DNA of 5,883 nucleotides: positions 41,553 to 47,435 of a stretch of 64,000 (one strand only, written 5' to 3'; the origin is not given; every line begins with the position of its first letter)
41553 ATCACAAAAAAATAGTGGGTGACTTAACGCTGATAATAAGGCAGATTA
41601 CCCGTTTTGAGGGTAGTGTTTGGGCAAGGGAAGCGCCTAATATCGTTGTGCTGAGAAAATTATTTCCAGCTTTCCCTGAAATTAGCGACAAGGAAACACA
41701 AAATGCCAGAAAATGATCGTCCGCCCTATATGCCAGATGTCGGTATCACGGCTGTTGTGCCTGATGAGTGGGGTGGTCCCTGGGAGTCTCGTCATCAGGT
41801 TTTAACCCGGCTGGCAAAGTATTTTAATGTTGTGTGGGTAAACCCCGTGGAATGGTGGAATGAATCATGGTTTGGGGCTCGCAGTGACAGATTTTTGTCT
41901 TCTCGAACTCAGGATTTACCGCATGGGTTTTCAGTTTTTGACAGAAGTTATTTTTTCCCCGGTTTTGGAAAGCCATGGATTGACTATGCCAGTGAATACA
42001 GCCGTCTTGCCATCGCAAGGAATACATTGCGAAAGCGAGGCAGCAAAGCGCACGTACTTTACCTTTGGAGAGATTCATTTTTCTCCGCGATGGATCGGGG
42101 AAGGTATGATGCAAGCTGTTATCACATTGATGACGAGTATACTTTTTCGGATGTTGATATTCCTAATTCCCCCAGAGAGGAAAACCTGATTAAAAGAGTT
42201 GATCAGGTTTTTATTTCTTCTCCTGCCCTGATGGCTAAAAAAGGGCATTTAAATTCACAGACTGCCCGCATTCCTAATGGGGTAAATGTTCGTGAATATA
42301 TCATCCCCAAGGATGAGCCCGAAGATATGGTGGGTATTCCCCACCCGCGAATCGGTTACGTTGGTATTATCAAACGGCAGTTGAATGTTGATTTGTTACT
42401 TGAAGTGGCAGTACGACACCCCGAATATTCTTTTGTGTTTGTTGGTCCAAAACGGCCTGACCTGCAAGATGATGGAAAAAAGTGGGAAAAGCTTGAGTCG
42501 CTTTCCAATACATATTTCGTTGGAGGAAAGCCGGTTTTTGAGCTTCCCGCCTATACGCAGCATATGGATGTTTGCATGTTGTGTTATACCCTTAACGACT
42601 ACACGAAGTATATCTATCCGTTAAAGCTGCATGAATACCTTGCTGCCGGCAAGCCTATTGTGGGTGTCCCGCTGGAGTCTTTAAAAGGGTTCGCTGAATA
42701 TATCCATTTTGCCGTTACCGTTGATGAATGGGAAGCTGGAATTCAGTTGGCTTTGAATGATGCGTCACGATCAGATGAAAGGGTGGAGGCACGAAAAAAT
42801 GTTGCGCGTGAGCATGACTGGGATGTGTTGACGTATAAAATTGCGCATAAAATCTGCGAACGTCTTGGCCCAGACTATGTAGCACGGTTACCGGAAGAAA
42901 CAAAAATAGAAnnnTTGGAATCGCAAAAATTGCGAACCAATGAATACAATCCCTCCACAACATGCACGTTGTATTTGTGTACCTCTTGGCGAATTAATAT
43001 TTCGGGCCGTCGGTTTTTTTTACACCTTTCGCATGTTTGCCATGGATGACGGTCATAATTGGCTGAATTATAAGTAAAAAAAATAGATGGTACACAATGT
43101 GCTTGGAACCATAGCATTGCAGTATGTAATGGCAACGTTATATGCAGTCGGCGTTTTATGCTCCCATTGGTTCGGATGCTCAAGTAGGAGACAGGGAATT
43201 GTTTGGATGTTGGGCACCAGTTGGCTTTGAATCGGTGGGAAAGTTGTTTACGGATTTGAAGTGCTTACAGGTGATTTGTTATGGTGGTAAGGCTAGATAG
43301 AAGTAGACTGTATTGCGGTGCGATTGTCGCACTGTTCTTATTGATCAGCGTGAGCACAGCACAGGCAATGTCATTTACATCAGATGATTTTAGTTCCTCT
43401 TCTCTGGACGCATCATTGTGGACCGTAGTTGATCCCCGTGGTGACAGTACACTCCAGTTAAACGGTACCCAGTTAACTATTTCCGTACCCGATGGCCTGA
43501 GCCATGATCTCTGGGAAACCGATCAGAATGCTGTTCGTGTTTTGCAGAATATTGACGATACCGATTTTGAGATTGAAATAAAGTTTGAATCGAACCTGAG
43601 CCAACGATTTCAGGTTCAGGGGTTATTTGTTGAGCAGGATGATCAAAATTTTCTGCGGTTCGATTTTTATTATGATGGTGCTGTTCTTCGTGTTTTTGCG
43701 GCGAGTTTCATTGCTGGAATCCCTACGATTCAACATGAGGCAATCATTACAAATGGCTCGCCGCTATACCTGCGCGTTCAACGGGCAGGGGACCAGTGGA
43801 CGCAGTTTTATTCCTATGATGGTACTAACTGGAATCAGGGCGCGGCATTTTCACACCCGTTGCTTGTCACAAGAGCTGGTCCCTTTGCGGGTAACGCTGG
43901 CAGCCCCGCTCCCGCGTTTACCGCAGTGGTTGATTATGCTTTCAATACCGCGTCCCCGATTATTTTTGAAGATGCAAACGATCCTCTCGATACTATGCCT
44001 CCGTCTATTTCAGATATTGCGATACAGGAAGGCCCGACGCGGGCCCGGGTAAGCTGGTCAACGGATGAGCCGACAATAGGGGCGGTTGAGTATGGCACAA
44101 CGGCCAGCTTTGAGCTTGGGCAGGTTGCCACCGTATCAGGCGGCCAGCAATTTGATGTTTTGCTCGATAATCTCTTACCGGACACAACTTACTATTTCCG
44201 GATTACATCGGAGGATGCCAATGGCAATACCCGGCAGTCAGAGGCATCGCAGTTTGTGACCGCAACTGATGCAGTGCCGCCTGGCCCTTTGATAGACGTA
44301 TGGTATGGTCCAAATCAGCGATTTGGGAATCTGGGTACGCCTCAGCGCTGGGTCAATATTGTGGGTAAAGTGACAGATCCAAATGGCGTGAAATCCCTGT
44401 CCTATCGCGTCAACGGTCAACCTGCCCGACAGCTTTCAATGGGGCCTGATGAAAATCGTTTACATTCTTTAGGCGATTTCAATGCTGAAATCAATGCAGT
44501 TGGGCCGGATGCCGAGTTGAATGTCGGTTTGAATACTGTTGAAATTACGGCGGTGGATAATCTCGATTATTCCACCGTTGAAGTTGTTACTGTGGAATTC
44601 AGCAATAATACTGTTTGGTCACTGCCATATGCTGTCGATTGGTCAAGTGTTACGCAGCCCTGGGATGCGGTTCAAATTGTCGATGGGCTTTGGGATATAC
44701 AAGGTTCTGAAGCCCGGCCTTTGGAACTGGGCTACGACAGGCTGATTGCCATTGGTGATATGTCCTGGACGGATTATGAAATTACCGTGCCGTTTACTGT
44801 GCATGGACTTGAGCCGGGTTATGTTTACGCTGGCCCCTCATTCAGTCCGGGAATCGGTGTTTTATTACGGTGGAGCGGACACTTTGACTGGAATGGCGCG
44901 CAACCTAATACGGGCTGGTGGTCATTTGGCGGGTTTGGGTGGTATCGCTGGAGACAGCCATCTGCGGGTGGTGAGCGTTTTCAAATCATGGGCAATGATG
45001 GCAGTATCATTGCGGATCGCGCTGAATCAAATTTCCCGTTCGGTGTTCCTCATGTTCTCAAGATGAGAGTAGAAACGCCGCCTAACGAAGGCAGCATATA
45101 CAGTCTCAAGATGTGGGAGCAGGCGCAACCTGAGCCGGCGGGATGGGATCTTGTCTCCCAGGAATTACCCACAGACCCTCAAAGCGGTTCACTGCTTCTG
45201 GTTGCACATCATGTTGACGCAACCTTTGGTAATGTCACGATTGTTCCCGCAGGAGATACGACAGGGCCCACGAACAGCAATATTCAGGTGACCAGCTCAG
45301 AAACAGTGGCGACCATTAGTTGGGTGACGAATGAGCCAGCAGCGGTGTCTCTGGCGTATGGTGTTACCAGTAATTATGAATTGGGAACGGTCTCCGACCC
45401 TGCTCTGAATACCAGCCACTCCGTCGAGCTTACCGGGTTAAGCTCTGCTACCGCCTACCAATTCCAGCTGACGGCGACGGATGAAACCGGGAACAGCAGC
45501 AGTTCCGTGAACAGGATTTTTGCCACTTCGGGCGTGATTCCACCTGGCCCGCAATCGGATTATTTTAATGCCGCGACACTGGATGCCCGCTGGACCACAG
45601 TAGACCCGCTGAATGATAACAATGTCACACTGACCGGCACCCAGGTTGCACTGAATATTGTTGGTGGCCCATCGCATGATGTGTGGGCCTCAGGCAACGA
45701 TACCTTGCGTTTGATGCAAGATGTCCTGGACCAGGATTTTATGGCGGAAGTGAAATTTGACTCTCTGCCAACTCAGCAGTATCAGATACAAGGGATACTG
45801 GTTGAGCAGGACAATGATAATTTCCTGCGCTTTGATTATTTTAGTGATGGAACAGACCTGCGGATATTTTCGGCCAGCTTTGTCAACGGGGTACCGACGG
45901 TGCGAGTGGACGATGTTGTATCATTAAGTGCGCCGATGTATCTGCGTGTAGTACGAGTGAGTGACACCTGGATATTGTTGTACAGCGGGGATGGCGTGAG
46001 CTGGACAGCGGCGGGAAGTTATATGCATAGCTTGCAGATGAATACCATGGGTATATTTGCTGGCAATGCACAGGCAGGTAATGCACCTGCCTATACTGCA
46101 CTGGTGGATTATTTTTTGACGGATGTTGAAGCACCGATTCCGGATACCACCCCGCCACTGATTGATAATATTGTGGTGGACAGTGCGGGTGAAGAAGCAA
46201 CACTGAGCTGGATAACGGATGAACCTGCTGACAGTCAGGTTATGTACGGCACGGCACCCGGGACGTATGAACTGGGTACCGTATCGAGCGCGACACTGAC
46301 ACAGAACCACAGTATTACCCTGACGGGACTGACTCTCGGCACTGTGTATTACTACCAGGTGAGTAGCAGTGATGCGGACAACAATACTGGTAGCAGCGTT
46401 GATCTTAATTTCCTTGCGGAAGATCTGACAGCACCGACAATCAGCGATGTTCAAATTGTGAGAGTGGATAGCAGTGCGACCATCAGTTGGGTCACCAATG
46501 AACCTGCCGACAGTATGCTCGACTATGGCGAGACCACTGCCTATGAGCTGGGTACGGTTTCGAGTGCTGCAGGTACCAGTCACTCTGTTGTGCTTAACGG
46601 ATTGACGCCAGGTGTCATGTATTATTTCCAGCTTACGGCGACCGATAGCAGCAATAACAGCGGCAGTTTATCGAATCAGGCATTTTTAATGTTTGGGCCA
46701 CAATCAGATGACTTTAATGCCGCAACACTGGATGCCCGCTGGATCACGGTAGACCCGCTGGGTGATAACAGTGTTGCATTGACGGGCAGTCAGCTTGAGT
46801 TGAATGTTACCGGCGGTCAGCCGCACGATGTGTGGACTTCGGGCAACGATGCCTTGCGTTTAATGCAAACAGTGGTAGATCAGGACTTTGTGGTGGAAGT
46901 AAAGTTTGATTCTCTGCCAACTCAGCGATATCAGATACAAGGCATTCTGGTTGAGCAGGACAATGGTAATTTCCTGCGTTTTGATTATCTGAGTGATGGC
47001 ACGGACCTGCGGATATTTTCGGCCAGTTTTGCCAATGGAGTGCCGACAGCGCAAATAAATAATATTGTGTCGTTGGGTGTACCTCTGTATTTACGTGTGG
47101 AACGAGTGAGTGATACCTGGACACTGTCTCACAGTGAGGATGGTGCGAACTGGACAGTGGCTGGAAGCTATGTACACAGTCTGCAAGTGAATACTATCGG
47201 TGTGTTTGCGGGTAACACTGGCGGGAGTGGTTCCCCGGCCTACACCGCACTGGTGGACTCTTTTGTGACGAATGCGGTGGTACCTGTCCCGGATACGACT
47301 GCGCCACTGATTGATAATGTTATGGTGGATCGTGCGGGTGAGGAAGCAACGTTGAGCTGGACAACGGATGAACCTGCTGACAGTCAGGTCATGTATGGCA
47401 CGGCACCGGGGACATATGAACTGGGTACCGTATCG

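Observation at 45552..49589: Near-identical 1.15-kb in-frame tandem repeats in the giant lectin/FN3 gene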

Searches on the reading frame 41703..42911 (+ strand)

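Call 12: search_protein_families(library=pfam, proteins=[window:41703-42911:+], max_evalue=0.001)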
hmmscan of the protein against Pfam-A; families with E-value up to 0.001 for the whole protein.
window:41703-42911:+ (403 aa): 3 families
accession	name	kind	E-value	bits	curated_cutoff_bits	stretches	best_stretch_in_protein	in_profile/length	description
PF13692.12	Glyco_trans_1_4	-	1.2e-07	32.5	27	1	215-332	2-113/142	Glycosyl transferases group 1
PF00534.26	Glycos_transf_1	-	4.1e-07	30.1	26.4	1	216-354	17-159/172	Glycosyl transferases group 1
PF13524.12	Glyco_trans_1_2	-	4.1e-05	24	25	1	231-374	4-136/144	Glycosyl transferase-like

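Call 45: search_protein_families(library=ncbifam, proteins=[window:41703-42911:+], max_evalue=0.01)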
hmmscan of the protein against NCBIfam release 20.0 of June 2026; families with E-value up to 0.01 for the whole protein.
window:41703-42911:+ (403 aa): 3 families
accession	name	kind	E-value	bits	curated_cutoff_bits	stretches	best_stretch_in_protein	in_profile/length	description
NF047676.1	TeichurnBiosyTuaH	equivalog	4.4e-33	114.7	550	1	159-382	152-382/384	teichuronic acid biosynthesis protein TuaH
TIGR04063.1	stp3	hypoth_equivalog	0.00042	19.3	442.05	1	159-375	151-383/397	TIGR04063 family PEP-CTERM/XrtA system glycosyltransferase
TIGR04047.1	MSMEG_0565_glyc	hypoth_equivalog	0.002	17.3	259.85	0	184-375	158-362/373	MSMEG_0565 family glycosyltransferase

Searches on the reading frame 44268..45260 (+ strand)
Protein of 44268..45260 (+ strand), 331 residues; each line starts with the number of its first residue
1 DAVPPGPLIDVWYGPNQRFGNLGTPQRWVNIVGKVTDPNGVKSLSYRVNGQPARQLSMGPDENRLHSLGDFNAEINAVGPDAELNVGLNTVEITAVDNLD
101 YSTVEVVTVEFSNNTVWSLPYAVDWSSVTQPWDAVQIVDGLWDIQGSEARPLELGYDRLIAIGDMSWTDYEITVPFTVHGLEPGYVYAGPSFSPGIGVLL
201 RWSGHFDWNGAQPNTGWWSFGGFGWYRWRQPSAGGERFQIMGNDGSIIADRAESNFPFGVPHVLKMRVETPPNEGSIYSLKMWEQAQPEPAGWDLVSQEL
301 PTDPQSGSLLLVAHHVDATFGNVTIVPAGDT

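Call 44: search_protein_families(library=pfam, proteins=[window:44268-45260:+], max_evalue=1)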
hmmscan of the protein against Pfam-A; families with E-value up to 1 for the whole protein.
window:44268-45260:+ (331 aa): 1 family
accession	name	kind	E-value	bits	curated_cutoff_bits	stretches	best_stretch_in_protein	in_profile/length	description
PF17957.7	Big_7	-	0.0051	17.9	24.1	0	29-52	20-43/70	Bacterial Ig domain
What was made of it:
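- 44268..45260 (+): Conserved core module (aa 330-660): Ig-like sandwich plus galectin/L-type-lectin-like jelly roll. No significant Pfam match. Only a sub-threshold Big_7 hit in Pfam (call 44).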

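Call 67: search_solved_structures(query=A2, max_evalue=1)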
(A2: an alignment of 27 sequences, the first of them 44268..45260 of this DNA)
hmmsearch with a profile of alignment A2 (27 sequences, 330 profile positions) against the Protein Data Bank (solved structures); distinct sequences matched with E-value up to 1: 3.
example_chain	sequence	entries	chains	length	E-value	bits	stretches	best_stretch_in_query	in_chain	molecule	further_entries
3ul5_A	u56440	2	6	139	0.24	13.7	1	239-283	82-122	Canecystatin-1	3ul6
7dm0_A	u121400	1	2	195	0.28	13.5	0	69-116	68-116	Biofilm-associated surface protein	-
7s7k_A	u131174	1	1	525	0.96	11.8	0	217-289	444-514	Ephrin type-B receptor 2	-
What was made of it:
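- Tried and rejected: A profile search of the central module found nothing meaningful (call 67).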

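Call 73: predict_structure(alignment_id=A2)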
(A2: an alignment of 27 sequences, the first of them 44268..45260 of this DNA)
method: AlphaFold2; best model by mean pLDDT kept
length: 331 residues; sequences in the alignment: 27
mean_pLDDT: 91.8   pTM: 0.90
mean pLDDT of the five models: 91.8, 89.7, 89.7, 89.5, 89.4
residues with pLDDT >= 90: 260; 70-90: 55; 50-70: 14; < 50: 2
segments of 3 or more residues with pLDDT < 50: none
pLDDT, mean of each block of 10 residues (from residue 1): 81 96 94 96 97 94 86 93 96 98 98 95 97 95 97 92 96 98 73 89 82 73 91 84 89 88 98 94 98 95 93 96 93 45
secondary structure, 60 per line:
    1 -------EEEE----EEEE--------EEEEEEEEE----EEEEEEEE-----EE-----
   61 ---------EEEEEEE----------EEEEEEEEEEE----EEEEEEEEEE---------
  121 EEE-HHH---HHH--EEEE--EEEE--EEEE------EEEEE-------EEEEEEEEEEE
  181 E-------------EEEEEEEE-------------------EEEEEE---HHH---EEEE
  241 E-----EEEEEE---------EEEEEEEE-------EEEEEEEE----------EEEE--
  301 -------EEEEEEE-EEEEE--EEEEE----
elements in order: E8-11 E16-19 E28-36 E41-48 E70-76 E87-97 E102-111 E121-123 E136-139 E142-145 E148-151 E158-162 E170-181 E195-202 E222-227 E237-241 E247-252 E262-269 E277-284 E295-298 E308-314 E316-320 E323-327
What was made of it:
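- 44268..45260 (+): AF2 pLDDT is 91.8 (call 73).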

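Call 75: fold_search(model_id=the predicted structure, library=pdb)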
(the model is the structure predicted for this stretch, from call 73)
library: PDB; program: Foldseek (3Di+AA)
matches with E <= 10: 1463; with E <= 0.001: 30
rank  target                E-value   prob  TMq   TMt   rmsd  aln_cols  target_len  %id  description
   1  3zr5_A                2.9e-06  1.00  0.42  0.23  17.0       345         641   10  STRUCTURE OF GALACTOCEREBROSIDASE FROM MOUSE (released 2011-09-28)
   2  4ccc_A                3.2e-06  1.00  0.42  0.23  17.5       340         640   11  STRUCTURE OF MOUSE GALACTOCEREBROSIDASE WITH 4NBDG: ENZYME-SUBSTRATE COMPLEX (released 2013-12-11)
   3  2dur_A                1.4e-05  1.00  0.39  0.49   5.4       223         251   14  Crystal structure of VIP36 exoplasmic/lumenal domain, Ca2+/Man2-bound form (released 2007-07-24)
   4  2duo_A                1.7e-05  1.00  0.40  0.51   5.9       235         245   14  Crystal structure of VIP36 exoplasmic/lumenal domain, Ca2+-bound form (released 2007-07-24)
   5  6e57_A                1.9e-05  0.97  0.21  0.18  21.8       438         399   13  Bacteroides ovatus mixed-linkage glucan utilization locus (MLGUL) SGBP-B in complex with mixed-linkage heptasaccharide (released 2019-05-29)
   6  2dur_B                2.3e-05  1.00  0.42  0.53   5.9       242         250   13  Crystal structure of VIP36 exoplasmic/lumenal domain, Ca2+/Man2-bound form (released 2007-07-24)
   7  2duo_B                2.5e-05  1.00  0.41  0.53   5.9       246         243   13  Crystal structure of VIP36 exoplasmic/lumenal domain, Ca2+-bound form (released 2007-07-24)
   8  2duq_A                2.9e-05  1.00  0.41  0.53   5.8       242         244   14  Crystal structure of VIP36 exoplasmic/lumenal domain, Ca2+/Man-bound form (released 2007-07-24)
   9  2duq_B                3.0e-05  1.00  0.41  0.54   5.0       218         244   13  Crystal structure of VIP36 exoplasmic/lumenal domain, Ca2+/Man-bound form (released 2007-07-24)
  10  2c26                  3.0e-05  1.00  0.21  0.27  20.4       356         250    8  Structural basis for the promiscuous specificity of the carbohydrate- binding modules from the beta-sandwich super famil (released 2005-10-18)
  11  6e57_D                3.0e-05  0.96  0.21  0.18  22.3       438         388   12  Bacteroides ovatus mixed-linkage glucan utilization locus (MLGUL) SGBP-B in complex with mixed-linkage heptasaccharide (released 2019-05-29)
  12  2dup_B                5.2e-05  1.00  0.39  0.51   6.2       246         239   13  Crystal structure of VIP36 exoplasmic/lumenal domain, metal-free form (released 2007-07-24)
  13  1ug9                  7.8e-05  1.00  0.25  0.09  16.9       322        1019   12  Crystal Structure of Glucodextranase from Arthrobacter globiformis I42 (released 2003-12-09)
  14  6e57_C                8.2e-05  0.93  0.21  0.18  22.3       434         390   12  Bacteroides ovatus mixed-linkage glucan utilization locus (MLGUL) SGBP-B in complex with mixed-linkage heptasaccharide (released 2019-05-29)
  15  1oq1_C                1.2e-04  1.00  0.39  0.55   6.6       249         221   10  Crystal Structure of Protein of Unknown Function with Galectin-like Fold from Bacillus subtilis (released 2003-09-23)
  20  1oq1_B                2.9e-04  1.00  0.41  0.58   5.3       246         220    8  Crystal Structure of Protein of Unknown Function with Galectin-like Fold from Bacillus subtilis (released 2003-09-23)
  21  1oq1_A                3.2e-04  1.00  0.40  0.56   5.5       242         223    9  Crystal Structure of Protein of Unknown Function with Galectin-like Fold from Bacillus subtilis (released 2003-09-23)
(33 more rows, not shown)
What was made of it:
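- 44268..45260 (+): Foldseek matches the GALC lectin domain, VIP36 and YesU-like 1oq1 (call 75).
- Tried and rejected: Jelly-roll lyases match weakly (E about 1e-3), so this remains unresolved (call 75).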

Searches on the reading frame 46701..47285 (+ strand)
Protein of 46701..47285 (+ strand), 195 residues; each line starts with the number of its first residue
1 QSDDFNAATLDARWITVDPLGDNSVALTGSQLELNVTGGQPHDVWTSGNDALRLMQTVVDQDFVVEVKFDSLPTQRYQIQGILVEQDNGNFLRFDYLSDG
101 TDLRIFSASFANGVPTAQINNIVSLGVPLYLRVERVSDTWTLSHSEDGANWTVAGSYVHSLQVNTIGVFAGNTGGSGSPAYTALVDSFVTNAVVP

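Call 48: predict_structure(alignment_id=A1)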
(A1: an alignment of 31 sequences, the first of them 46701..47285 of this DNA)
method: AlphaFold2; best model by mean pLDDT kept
length: 195 residues; sequences in the alignment: 31
mean_pLDDT: 95.4   pTM: 0.91
mean pLDDT of the five models: 95.4, 95.2, 94.9, 94.9, 94.9
residues with pLDDT >= 90: 174; 70-90: 21; 50-70: 0; < 50: 0
segments of 3 or more residues with pLDDT < 50: none
pLDDT, mean of each block of 10 residues (from residue 1): 88 95 95 96 86 97 98 97 96 97 98 96 97 99 97 99 98 90 98 86
secondary structure, 60 per line:
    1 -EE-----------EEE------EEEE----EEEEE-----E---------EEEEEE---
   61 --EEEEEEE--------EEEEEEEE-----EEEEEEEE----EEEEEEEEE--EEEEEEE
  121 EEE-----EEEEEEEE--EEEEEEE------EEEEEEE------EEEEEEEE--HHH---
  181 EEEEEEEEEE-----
elements in order: E15-17 E24-27 E32-36 E52-57 E63-69 E78-85 E91-98 E103-111 E114-123 E129-136 E139-145 E152-158 E165-172 E181-190
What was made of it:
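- On DUF1349 / ConA-like lectin-glucanase superfamily: The AF2 model has pLDDT 95.4 and 14 strands (call 48).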

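Call 50: fold_search(model_id=the predicted structure, library=pdb)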
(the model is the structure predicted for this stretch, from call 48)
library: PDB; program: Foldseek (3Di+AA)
matches with E <= 10: 1538; with E <= 0.001: 369
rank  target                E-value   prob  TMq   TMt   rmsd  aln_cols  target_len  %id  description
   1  6ms3_A                2.0e-09  1.00  0.77  0.31   4.1       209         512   22  Crystal structure of the GH43 protein BlXynB mutant (K247S) from Bacillus licheniformis (released 2019-04-17)
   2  6ms3_B                4.6e-09  1.00  0.77  0.31   4.1       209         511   21  Crystal structure of the GH43 protein BlXynB mutant (K247S) from Bacillus licheniformis (released 2019-04-17)
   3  3o12                  6.1e-09  1.00  0.72  0.75   3.7       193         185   16  The crystal structure of a functionally unknown protein from Saccharomyces cerevisiae. (released 2010-09-15)
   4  6ms2                  8.7e-09  1.00  0.77  0.31   4.2       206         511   20  Crystal structure of the GH43 BlXynB protein from Bacillus licheniformis (released 2019-04-17)
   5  2exi_A                1.4e-08  1.00  0.76  0.30   3.9       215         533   18  Structure of the family43 beta-Xylosidase D15G mutant from geobacillus stearothermophilus (released 2006-04-04)
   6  2exh_A                1.7e-08  1.00  0.76  0.30   4.1       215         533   18  Structure of the family43 beta-Xylosidase from geobacillus stearothermophilus (released 2006-04-04)
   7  3mep_A                2.1e-08  1.00  0.71  0.76   3.6       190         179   13  Crystal Structure of ECA2234 protein from Erwinia carotovora, Northeast Structural Genomics Consortium Target EwR44 (released 2010-04-14)
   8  2exk_A                2.2e-08  1.00  0.76  0.30   4.1       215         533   18  Structure of the family43 beta-Xylosidase E187G from geobacillus stearothermophilus in complex with xylobiose (released 2006-04-04)
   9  3mep_C                3.7e-08  1.00  0.70  0.77   3.3       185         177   12  Crystal Structure of ECA2234 protein from Erwinia carotovora, Northeast Structural Genomics Consortium Target EwR44 (released 2010-04-14)
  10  2exj_A                3.9e-08  1.00  0.76  0.30   4.1       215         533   18  Structure of the family43 beta-Xylosidase D128G mutant from geobacillus stearothermophilus in complex with xylobiose (released 2006-04-04)
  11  3mep_B                5.5e-08  1.00  0.71  0.77   3.5       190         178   13  Crystal Structure of ECA2234 protein from Erwinia carotovora, Northeast Structural Genomics Consortium Target EwR44 (released 2010-04-14)
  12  5z5d                  8.6e-08  1.00  0.77  0.32   3.2       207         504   13  Crystal structure of a thermostable glycoside hydrolase family 43 {beta}-1,4-xylosidase from Geobacillus thermoleovorans (released 2018-04-25)
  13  5joz_A                8.6e-08  1.00  0.75  0.32   3.9       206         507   14  Bacteroides ovatus Xyloglucan PUL GH43B (released 2016-08-10)
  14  9he8_A                9.1e-08  1.00  0.75  0.30   4.2       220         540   19  The molecular structure of a beta-1,4-D-xylosidase from the probiotic bacterium Levilactobacillus brevis (released 2025-01-15)
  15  8uws_A                1.0e-07  1.00  0.73  0.29   4.9       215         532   19  Cryo-EM structure of an Enterobacter GH43 Beta-Xylosidase: EcXyl43 (released 2024-05-15)
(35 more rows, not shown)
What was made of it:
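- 46701..47285 (+): Lectin module L2 (unit 2). AF2 pLDDT is 95.4 with a ConA-like sandwich fold (calls 48, 50).
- On DUF1349 / ConA-like lectin-glucanase superfamily: Foldseek matches 6ms3, 3o12, 3mep and ERGIC-53 at probability 1.00 (call 50).
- Foldseek matches GH43 C-terminal sandwiches, DUF1349 structures 3o12 and 3mep, and ERGIC-53 (calls 48, 50).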
